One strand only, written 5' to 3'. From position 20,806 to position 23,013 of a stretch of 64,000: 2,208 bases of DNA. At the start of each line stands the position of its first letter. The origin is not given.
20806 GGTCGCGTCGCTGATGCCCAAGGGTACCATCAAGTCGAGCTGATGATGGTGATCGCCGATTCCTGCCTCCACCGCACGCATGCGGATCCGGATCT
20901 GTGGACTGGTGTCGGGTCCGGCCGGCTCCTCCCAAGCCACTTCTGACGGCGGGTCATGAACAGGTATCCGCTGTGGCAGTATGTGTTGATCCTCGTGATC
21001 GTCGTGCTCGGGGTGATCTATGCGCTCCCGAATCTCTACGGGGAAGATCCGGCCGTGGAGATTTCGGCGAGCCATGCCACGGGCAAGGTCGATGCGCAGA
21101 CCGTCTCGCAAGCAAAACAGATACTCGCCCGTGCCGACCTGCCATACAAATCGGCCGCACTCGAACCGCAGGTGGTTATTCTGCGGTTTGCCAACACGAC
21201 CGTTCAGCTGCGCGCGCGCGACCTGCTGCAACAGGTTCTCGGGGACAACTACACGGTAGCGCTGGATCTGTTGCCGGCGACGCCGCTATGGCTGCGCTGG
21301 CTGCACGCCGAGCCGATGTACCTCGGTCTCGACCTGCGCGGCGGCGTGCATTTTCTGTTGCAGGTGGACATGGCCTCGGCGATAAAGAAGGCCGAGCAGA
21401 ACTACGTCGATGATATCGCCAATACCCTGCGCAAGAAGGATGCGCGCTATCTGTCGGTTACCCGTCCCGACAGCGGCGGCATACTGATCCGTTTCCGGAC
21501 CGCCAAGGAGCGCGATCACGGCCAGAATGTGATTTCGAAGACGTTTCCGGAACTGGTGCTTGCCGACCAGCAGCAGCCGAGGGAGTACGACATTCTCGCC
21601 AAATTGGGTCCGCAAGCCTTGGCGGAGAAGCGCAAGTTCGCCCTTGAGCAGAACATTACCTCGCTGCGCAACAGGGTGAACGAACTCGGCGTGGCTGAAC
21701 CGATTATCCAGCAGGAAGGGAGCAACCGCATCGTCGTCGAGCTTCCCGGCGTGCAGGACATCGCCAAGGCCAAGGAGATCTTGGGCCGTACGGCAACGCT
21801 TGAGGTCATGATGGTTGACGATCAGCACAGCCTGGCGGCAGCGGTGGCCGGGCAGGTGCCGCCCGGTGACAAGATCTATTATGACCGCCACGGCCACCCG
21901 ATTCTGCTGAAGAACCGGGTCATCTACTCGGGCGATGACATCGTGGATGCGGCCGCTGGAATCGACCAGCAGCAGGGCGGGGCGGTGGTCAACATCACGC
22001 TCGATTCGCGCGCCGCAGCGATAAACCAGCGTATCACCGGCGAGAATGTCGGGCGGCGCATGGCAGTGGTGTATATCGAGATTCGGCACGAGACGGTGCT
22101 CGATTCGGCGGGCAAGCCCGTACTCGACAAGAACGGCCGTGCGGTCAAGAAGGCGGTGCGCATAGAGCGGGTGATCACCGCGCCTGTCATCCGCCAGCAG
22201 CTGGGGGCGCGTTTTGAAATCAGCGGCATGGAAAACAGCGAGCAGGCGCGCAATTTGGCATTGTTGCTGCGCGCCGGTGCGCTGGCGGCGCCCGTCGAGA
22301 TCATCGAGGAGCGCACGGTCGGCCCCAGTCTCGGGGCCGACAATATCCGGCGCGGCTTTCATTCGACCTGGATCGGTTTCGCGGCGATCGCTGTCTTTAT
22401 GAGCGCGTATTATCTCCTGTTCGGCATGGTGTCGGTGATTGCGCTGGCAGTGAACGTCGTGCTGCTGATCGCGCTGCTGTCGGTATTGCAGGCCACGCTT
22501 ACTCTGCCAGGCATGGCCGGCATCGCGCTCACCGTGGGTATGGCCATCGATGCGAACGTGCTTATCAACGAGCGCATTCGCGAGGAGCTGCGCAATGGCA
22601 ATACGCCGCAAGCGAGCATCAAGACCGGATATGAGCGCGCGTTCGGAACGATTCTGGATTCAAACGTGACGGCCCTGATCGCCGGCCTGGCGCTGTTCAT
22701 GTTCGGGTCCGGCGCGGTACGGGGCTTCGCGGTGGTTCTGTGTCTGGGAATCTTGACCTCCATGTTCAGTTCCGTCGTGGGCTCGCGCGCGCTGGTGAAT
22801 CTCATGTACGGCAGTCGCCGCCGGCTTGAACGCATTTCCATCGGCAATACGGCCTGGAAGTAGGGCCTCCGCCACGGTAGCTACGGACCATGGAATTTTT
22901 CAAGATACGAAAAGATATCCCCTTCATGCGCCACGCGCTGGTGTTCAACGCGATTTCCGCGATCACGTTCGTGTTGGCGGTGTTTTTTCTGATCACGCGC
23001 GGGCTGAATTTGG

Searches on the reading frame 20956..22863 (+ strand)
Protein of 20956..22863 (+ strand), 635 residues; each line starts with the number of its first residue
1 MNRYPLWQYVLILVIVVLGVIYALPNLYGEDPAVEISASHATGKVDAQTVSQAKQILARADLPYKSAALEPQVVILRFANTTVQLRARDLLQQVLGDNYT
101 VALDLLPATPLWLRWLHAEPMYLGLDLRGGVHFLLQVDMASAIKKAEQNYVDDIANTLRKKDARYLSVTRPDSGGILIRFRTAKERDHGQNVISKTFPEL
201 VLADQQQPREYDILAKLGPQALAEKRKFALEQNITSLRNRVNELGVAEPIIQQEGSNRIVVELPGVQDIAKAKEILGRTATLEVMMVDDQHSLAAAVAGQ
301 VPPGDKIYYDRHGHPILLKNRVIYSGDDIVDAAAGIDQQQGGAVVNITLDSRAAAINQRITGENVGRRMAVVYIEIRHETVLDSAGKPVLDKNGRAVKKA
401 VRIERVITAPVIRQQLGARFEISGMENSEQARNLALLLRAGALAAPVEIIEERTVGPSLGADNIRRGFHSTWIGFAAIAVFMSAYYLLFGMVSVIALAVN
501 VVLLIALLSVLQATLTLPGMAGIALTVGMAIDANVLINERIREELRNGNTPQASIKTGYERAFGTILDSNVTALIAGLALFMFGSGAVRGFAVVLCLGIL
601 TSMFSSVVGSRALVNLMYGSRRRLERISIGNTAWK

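Call 49: search_protein_families(library=pfam, proteins=[window:20956-22863:+], max_evalue=0.00001)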
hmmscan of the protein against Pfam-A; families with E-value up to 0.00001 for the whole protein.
window:20956-22863:+ (635 aa): 5 families
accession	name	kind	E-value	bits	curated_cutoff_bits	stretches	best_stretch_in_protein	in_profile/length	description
PF13721.11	SecD-TM1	-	9.2e-40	135.7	30.5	1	1-103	1-103/103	SecD export protein N-terminal TM region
PF22599.2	SecDF_P1_head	-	1.2e-32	112.6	27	1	307-445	3-114/114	SecDF, P1 head subdomain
PF21760.3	SecD_1st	-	6.7e-27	93.2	27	1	230-289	1-60/60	Protein translocase subunit SecDF, P1 domain, N-terminal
PF02355.23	SecD_SecF_C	-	1.2e-20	74.2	20.5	1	447-616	13-185/189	Protein export membrane protein SecD/SecF, C-terminal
PF03176.21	MMPL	-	1.3e-08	34.6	20.5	1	491-607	177-292/333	MMPL family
